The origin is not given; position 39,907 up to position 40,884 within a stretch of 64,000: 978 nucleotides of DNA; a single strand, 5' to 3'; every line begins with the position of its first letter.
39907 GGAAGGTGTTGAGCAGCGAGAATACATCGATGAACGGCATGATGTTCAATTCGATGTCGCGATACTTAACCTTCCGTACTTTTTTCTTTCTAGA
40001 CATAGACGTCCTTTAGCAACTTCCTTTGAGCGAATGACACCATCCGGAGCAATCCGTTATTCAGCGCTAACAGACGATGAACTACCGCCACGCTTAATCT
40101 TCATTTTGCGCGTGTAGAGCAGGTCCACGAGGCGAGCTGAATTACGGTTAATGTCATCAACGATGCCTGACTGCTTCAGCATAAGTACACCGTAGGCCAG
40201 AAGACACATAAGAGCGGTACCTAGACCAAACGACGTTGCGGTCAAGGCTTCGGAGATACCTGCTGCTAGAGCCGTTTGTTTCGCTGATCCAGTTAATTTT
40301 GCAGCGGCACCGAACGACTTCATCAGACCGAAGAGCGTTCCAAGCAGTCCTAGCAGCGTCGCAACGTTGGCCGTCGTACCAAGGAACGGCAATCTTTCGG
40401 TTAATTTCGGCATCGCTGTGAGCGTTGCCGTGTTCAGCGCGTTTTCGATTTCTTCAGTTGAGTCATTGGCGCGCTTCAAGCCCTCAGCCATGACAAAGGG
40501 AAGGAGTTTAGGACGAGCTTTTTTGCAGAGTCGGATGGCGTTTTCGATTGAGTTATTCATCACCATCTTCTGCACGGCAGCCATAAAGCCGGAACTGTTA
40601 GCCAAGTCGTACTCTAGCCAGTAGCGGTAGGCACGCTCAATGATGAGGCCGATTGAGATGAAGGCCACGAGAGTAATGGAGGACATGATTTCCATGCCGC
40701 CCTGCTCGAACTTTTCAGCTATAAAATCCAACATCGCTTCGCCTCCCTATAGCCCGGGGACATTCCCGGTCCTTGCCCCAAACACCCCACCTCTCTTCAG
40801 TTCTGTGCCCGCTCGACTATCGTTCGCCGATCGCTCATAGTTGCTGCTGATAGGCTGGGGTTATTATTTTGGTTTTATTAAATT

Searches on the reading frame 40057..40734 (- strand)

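Call 42: search_protein_families(library=pfam, proteins=[window:40057-40734:-], max_evalue=0.001)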
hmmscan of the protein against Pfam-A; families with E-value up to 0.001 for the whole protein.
window:40057-40734:- (225 aa): 1 family
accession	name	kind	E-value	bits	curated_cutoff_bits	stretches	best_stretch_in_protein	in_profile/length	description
PF01618.21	MotA_ExbB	-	5.2e-24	84.9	22.9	1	81-195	9-125/127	MotA/TolQ/ExbB proton channel family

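Call 45: search_protein_families(library=ncbifam, proteins=[window:40057-40734:-], max_evalue=0.001)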
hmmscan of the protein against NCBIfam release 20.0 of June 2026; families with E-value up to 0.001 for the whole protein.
window:40057-40734:- (225 aa): 6 families
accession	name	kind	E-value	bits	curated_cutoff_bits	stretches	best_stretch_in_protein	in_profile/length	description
TIGR02796.1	tolQ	equivalog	9.4e-20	71.3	221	1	88-206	96-214/216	protein TolQ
NF008066.0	PRK10801.1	equivalog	3.3e-12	46.4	403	1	107-188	119-199/230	Tol-Pal system protein TolQ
TIGR02797.1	exbB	equivalog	4.4e-10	39.7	206.2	1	88-203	92-206/211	tonB-system energizer ExbB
NF007722.0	PRK10414.1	equivalog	2.7e-09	36.9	402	1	116-219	131-232/244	tol-pal system-associated acyl-CoA thioesterase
TIGR02805.1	exbB2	equivalog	1.1e-05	25.6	135.35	1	110-187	50-126/138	TonB-system energizer ExbB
NF006284.1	PRK08456.1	equivalog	0.0001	21.6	380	1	115-189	143-211/252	flagellar motor stator protein MotA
